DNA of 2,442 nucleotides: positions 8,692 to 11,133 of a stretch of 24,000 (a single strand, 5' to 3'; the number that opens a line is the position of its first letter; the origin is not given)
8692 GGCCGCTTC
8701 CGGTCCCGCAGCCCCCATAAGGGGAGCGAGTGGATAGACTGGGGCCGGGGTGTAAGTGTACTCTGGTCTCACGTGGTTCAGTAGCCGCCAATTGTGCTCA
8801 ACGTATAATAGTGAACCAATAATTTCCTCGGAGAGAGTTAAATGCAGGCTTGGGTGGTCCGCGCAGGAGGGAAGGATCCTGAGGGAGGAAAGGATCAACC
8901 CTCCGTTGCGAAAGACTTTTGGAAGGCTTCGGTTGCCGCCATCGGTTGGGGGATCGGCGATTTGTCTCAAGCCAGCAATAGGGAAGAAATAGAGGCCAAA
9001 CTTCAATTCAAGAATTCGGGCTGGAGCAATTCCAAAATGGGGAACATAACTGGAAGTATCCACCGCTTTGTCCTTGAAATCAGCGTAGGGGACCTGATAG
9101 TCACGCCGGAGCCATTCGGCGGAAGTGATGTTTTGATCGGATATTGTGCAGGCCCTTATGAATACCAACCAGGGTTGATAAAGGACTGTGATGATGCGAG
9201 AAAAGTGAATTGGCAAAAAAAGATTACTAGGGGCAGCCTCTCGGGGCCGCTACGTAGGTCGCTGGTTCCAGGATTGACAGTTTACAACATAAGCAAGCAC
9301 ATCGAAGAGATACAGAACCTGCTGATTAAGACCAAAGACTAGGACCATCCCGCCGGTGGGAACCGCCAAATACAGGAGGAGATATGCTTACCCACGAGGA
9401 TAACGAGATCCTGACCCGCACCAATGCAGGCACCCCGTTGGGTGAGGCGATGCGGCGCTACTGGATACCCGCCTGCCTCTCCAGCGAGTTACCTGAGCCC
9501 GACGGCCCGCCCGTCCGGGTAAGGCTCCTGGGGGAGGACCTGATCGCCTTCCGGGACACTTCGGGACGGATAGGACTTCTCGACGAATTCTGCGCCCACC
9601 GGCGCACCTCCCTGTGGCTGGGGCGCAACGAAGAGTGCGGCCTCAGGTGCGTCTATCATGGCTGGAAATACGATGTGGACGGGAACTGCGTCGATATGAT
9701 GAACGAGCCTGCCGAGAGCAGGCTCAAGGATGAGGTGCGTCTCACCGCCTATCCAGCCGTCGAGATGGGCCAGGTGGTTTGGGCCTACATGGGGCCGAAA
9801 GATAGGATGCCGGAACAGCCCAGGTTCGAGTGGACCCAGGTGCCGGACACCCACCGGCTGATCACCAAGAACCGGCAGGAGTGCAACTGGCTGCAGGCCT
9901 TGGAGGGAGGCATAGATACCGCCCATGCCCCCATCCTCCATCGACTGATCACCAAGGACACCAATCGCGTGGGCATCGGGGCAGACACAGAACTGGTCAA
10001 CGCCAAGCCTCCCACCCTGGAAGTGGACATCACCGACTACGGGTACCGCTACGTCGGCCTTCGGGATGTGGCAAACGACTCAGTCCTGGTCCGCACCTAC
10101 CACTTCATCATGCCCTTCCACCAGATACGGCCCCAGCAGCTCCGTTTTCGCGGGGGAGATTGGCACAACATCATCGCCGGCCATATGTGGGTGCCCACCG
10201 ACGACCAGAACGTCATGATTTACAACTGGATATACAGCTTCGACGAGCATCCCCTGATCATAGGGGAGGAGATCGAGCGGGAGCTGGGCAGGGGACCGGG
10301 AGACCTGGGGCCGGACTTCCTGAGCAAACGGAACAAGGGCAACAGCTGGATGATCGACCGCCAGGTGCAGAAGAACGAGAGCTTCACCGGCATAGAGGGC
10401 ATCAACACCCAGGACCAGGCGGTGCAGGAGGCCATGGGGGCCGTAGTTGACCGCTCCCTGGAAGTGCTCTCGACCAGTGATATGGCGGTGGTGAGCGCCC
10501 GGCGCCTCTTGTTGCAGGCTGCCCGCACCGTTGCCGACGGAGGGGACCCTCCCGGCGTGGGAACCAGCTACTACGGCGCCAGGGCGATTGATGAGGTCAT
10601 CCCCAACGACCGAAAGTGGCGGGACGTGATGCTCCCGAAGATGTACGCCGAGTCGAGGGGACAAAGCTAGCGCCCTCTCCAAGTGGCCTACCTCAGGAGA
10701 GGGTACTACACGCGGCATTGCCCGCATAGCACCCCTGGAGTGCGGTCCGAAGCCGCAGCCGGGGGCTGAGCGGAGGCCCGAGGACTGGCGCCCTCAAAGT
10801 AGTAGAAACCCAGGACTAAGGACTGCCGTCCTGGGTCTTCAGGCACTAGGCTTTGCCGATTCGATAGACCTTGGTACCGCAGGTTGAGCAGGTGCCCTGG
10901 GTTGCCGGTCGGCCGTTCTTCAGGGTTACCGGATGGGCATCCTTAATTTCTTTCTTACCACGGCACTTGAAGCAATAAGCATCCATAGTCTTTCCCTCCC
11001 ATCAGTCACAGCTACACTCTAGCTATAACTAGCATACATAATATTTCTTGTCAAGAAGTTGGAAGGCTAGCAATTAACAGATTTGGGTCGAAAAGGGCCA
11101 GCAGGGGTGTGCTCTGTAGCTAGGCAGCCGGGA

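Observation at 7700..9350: AT-richer four-gene island of small uncharacterised proteins next to a TA remnant: candidate novel defence (restriction-like / abortive infection) module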

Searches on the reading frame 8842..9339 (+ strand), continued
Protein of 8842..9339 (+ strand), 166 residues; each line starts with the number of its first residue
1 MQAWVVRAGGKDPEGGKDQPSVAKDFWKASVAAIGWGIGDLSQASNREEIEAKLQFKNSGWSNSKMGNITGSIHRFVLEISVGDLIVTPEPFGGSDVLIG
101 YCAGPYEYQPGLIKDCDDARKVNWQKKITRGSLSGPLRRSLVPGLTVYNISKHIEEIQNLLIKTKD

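Call 73: search_solved_structures(query=A3, max_evalue=10, show_alignments=2)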
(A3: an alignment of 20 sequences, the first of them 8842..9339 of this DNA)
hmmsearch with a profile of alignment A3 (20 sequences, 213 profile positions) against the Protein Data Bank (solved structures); distinct sequences matched with E-value up to 10: 2.
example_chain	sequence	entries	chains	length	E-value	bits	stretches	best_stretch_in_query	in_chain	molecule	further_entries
8hku_L10E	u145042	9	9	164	0.15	15.1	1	86-160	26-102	50S ribosomal protein L10e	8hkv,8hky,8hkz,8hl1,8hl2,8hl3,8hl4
7u1h_A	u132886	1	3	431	3.5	10.5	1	27-86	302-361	Allergen Len c 1.0101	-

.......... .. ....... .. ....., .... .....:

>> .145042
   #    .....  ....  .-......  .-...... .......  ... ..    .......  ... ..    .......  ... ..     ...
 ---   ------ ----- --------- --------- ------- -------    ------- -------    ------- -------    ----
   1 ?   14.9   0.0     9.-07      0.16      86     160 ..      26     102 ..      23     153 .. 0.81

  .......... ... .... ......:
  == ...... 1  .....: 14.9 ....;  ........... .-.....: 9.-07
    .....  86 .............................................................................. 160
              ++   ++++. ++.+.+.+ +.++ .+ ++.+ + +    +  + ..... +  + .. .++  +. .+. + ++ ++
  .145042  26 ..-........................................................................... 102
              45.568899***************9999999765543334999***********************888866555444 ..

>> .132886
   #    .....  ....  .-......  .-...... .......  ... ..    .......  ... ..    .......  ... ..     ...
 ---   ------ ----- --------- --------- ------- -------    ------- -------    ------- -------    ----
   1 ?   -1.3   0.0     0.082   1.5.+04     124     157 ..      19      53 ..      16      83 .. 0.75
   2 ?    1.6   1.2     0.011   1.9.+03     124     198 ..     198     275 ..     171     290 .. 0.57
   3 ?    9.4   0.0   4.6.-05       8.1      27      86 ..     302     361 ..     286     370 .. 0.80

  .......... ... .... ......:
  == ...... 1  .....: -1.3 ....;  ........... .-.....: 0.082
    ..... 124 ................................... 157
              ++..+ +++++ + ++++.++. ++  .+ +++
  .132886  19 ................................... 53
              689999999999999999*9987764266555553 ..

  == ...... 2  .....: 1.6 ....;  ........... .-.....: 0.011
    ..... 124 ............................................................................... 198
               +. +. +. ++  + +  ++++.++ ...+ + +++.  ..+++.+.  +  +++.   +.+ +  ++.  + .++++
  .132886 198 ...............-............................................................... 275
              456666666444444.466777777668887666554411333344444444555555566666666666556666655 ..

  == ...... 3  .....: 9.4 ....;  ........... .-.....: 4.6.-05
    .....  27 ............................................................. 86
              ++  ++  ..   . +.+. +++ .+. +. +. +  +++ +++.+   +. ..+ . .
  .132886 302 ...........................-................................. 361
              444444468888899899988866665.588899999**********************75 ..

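Call 85: search_dna_similar(query=window:8842-9339:+, collection=plasmids, mode=protein, max_evalue=0.001, max_rows=12)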
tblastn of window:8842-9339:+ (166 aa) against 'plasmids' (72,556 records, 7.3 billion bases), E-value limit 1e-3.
Records with a match: 28; places in all: 28; records where one place covers at least 80% of the query: 25.
Best place of each record, by identity: <60% 28.
By first word of the organism name: Lactococcus 17; Proteus 3; Clostridium 2; Haloarcula 1; Halomontanus 1; Halomicrobium 1; Methylomonas 1; Streptomyces 1; Butyrivibrio 1.
By predicted mobility (MOB-suite, as given by PLSDB): mobilizable 11; conjugative 10; non-mobilizable 7.
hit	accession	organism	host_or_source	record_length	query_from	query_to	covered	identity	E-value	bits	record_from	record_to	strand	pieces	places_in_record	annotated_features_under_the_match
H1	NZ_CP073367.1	Haloarcula sinaiiensis ATCC 33800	cell culture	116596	2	165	99%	33.1%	8e-18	86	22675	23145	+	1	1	restriction endonuclease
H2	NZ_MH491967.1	Proteus mirabilis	-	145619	4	166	98%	31.3%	2e-12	71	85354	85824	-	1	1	restriction endonuclease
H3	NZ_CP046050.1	Proteus mirabilis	Swine,stool sample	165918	4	166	98%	31.3%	2e-12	71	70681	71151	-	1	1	restriction endonuclease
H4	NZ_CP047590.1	Proteus mirabilis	chicken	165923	4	166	98%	31.3%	2e-12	71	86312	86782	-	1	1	restriction endonuclease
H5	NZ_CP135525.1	Halomontanus rarus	Salt lake,Salt lake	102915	3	149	89%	33.5%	6e-10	64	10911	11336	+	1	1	restriction endonuclease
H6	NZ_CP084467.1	Halomicrobium salinisoli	cell culture,gobi saline soil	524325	1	150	90%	28.2%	5e-7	55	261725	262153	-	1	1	restriction endonuclease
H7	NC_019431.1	Lactococcus cremoris subsp. cremoris UC509.9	-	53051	26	161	82%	30.9%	5e-6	52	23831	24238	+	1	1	hypothetical protein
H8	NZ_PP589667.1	Lactococcus sp.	Bacterial culture,Dairy environment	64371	26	161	82%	30.9%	5e-6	52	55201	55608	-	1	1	hypothetical protein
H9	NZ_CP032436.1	Lactococcus cremoris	Dairy Fermentation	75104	26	161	82%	30.9%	5e-6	52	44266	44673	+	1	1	hypothetical protein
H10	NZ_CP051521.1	Lactococcus cremoris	cell culture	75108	26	161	82%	30.9%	5e-6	52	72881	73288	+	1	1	hypothetical protein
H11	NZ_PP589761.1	Lactococcus sp.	Bacterial culture,Dairy environment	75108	26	161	82%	30.9%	5e-6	52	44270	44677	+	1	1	hypothetical protein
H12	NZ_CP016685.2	Lactococcus cremoris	Single cell,Dairy fermentation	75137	26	161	82%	30.9%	5e-6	52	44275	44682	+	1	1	hypothetical protein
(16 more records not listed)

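Call 87: get_annotated_region(hit=H1, flank=4000)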
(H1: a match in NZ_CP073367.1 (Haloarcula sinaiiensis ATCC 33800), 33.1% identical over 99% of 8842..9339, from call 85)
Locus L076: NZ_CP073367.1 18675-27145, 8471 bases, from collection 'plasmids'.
description: Haloarcula sinaiiensis ATCC 33800 plasmid pHsi117, complete sequence
organism: Haloarcula sinaiiensis ATCC 33800 (NCBI taxid 662476)
taxonomy: Archaea; Euryarchaeota; Halobacteria; Halobacteriales; Haloarculaceae; Haloarcula; Haloarcula sinaiiensis; Haloarcula sinaiiensis ATCC 33800
host: -; source: cell culture; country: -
typing (MOB-suite, as given by PLSDB): non-mobilizable
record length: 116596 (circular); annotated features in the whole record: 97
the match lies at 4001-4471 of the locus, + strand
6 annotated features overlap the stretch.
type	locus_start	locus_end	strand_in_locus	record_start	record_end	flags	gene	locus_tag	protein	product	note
CDS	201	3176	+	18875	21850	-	-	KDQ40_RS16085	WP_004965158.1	type I restriction endonuclease subunit R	-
CDS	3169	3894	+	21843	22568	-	-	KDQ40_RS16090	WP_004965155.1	SprT family zinc-dependent metalloprotease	GO:0006508 - proteolysis [Evidence IEA]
CDS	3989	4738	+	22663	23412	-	-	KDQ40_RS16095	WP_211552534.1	restriction endonuclease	GO:0009307 - DNA restriction-modification system [Evidence IEA]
CDS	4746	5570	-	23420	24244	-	-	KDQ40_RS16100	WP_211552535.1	IS5 family transposase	-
CDS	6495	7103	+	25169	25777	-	-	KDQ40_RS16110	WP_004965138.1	hypothetical protein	-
CDS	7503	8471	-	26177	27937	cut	-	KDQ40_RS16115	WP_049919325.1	MarR family transcriptional regulator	-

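Call 88: get_annotated_region(hit=H2, flank=4000)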
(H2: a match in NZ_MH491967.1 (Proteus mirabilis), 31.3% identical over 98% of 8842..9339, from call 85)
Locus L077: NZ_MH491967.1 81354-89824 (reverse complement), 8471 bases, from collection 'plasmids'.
description: Proteus mirabilis strain HFK418 plasmid pHFK418-NDM, complete sequence
organism: Proteus mirabilis (NCBI taxid 584)
taxonomy: Bacteria; Pseudomonadota; Gammaproteobacteria; Enterobacterales; Morganellaceae; Proteus; Proteus mirabilis
host: -; source: -; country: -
typing (MOB-suite, as given by PLSDB): conjugative; replicon rep_cluster_1506; relaxase MOBH; mating-pair formation MPF_F
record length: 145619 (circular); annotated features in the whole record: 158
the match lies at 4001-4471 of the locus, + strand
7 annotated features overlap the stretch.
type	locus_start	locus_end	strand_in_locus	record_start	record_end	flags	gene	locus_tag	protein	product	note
CDS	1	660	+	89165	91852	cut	-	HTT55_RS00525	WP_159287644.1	DNA methyltransferase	GO:0006306 - DNA methylation [Evidence IEA]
CDS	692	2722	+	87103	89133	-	-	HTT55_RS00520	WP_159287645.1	DEAD/DEAH box helicase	-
CDS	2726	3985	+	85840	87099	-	-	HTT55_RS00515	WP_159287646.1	GIY-YIG nuclease family protein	-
CDS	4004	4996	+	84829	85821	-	-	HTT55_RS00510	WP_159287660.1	restriction endonuclease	GO:0009307 - DNA restriction-modification system [Evidence IEA]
CDS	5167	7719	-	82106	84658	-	-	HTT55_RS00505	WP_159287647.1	hypothetical protein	-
CDS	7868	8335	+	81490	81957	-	radC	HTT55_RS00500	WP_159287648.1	DNA repair protein RadC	GO:0006281 - DNA repair [Evidence IEA]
CDS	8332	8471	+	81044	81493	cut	-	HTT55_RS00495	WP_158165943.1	DUF2787 family protein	-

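Call 89: search_protein_families(library=pfam, proteins=[L077:4004-4993:+, L076:3989-4735:+, L071:6819-8996:+, L066:6599-7003:+, L062:8500-8766:+], max_evalue=0.01)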
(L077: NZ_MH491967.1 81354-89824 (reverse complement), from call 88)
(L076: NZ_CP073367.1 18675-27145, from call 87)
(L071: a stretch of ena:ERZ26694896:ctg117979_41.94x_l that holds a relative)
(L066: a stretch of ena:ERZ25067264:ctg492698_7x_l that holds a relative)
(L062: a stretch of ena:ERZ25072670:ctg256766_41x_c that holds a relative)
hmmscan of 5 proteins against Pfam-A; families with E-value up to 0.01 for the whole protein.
L077:4004-4993:+ (330 aa): 2 families
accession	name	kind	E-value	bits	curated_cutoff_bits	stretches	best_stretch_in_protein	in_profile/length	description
PF04471.18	Mrr_cat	-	5e-23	81.9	21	1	193-306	3-115/115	Restriction endonuclease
PF22722.2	NA-iREase1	-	0.0017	18.7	27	1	203-302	5-104/106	NACHT-associated inactive Restriction Endonuclease 1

L076:3989-4735:+ (249 aa): 1 family
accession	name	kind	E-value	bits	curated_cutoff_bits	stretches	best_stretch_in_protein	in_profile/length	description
PF04471.18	Mrr_cat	-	5.1e-07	30.3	21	1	197-242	3-49/115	Restriction endonuclease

L071:6819-8996:+ (726 aa): 15 families
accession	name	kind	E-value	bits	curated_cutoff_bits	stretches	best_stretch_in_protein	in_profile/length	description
PF07728.20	AAA_5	-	3.3e-20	72.9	22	1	450-602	2-139/139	AAA domain (dynein-related subfamily)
PF00004.35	AAA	-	4.6e-07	30.8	21.2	1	450-606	1-127/131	ATPase family associated with various cellular activities (AAA)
PF20720.3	nSTAND3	-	6e-05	23.2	27.2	1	436-477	6-47/155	Novel STAND NTPase 3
PF13401.12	AAA_22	-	0.00018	22.2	27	1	450-557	8-111/130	AAA domain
PF12775.13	AAA_7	-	0.0011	19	25.8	1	440-484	26-70/181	P-loop containing dynein motor region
PF04851.21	ResIII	-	0.0017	18.8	22.5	1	440-478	19-56/164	Type III restriction enzyme, res subunit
PF13245.12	AAA_19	-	0.0018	18.9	25.1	0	445-481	9-47/134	AAA domain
PF13238.12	AAA_18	-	0.0019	19.1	29.4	1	450-481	1-25/128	AAA domain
PF01695.23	IstB_IS21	-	0.0019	18.2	24.1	1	446-470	91-115/238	IstB-like ATP binding protein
PF07726.17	AAA_3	-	0.0021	18.4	27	1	450-588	2-114/131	ATPase family associated with various cellular activities (AAA)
PF13191.12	AAA_16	-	0.0025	18.8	32.6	1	452-497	29-75/167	AAA ATPase domain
PF13604.12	AAA_30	-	0.0058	16.8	27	0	444-480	14-51/191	AAA domain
PF13086.12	AAA_11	-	0.0067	16.7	27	0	439-472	9-42/257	AAA domain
PF02562.22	PhoH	-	0.0073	16.3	27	0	444-485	16-57/205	PhoH-like protein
PF13521.12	AAA_28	-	0.0084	16.8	27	0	450-470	2-22/164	AAA domain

L066:6599-7003:+ (135 aa): 0 families

L062:8500-8766:+ (89 aa): 15 families
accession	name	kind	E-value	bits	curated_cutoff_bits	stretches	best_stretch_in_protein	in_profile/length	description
PF00004.35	AAA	-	5.9e-06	27.2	21.2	1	46-74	1-29/131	ATPase family associated with various cellular activities (AAA)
PF20720.3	nSTAND3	-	0.00024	21.3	27.2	1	32-79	6-51/155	Novel STAND NTPase 3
PF07728.20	AAA_5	-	0.00071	20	22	1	46-88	2-42/139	AAA domain (dynein-related subfamily)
PF13238.12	AAA_18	-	0.00078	20.3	29.4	1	46-73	1-30/128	AAA domain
PF12775.13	AAA_7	-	0.0024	17.9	25.8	1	41-82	31-72/181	P-loop containing dynein motor region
PF13245.12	AAA_19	-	0.0025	18.4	25.1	1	38-72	7-40/134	AAA domain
PF00931.28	NB-ARC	-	0.003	17.3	23.5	1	33-78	5-53/248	NB-ARC domain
PF00158.32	Sigma54_activat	-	0.0032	17.6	20.2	1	34-75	13-54/168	Sigma-54 interaction domain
PF13481.12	AAA_25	-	0.0036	17.4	27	1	13-64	2-54/195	AAA domain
PF13401.12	AAA_22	-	0.0042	17.8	27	1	46-84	8-46/130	AAA domain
PF02367.23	TsaE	-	0.0043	17.4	26.6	1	34-77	12-59/128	Threonylcarbamoyl adenosine biosynthesis protein TsaE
PF13521.12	AAA_28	-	0.0066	17.1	27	0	46-68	2-24/164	AAA domain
PF05970.20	PIF1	-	0.0072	16.4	25.9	1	40-70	18-49/223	PIF1-like helicase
PF13671.12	AAA_33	-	0.0076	17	27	0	46-68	2-24/143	AAA domain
PF24883.2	NPHP3_N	-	0.0083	16.8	24.8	0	31-79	10-56/164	Nephrocystin 3, N-terminal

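Call 113: find_related_loci(query=A3, collection=viral_contigs, flank=5000)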
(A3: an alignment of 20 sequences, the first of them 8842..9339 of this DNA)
Query A3 (166 aa) in viral_contigs; peptide patterns used: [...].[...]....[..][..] (x = any residue, [..] = any of these).
79 stretches matched a pattern, but none encodes a relative of the query by tblastn (E <= 1e-3).

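Call 118: search_protein_families(library=pfam, proteins=[L066:4441-4842:+], max_evalue=0.05)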
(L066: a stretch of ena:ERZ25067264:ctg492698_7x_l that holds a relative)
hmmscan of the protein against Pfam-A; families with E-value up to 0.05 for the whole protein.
L066:4441-4842:+ (134 aa): 0 families

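Call 119: search_protein_families(library=padloc, proteins=[L066:6599-7003:+], max_evalue=0.01)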
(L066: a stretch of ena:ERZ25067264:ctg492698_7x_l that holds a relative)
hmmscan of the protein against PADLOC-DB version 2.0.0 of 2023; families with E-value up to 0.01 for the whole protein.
L066:6599-7003:+ (135 aa): 0 families

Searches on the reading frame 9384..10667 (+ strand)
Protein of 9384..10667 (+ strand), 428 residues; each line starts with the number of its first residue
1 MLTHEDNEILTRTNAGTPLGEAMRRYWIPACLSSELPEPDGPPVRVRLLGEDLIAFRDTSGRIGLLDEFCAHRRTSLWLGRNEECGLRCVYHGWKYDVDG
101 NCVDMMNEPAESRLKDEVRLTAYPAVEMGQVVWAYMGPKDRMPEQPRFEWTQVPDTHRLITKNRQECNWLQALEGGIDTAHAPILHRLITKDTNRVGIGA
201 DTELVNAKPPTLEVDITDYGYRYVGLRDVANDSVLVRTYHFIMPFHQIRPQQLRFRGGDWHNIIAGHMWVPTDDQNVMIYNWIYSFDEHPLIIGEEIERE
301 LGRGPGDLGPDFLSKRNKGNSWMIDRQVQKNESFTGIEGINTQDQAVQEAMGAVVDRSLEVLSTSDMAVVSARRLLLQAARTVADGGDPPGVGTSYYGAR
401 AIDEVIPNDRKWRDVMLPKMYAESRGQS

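Call 89: search_protein_families(library=pfam, proteins=[window:9384-10667:+], max_evalue=0.01)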
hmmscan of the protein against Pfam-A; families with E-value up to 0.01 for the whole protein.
window:9384-10667:+ (428 aa): 3 families
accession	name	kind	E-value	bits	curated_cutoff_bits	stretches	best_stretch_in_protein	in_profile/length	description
PF19301.5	LigXa_C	-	1.3e-42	146.4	27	1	134-417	1-286/304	LigXa C-terminal domain like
PF00355.32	Rieske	-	1.2e-16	60.8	20.3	1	27-107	2-80/88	Rieske [2Fe-2S] domain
PF19112.6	VanA_C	-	0.0014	19.2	23.5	0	166-287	2-128/193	Vanillate O-demethylase oxygenase C-terminal domain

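Call 99: find_encoding_contigs(protein=window:9384-10667:+, flank=6000, max_places=8)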
Protein window:9384-10667:+ (428 aa): no gene with exactly this product is on record in the collection.

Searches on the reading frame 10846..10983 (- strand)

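Call 89: search_protein_families(library=pfam, proteins=[window:10846-10983:-], max_evalue=0.01)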
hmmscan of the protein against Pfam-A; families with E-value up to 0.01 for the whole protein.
window:10846-10983:- (45 aa): 1 family
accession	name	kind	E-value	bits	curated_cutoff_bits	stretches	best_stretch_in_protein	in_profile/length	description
PF18930.5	DUF5679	-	2.7e-16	59.9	27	1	3-42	1-40/40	Domain of unknown function (DUF5679)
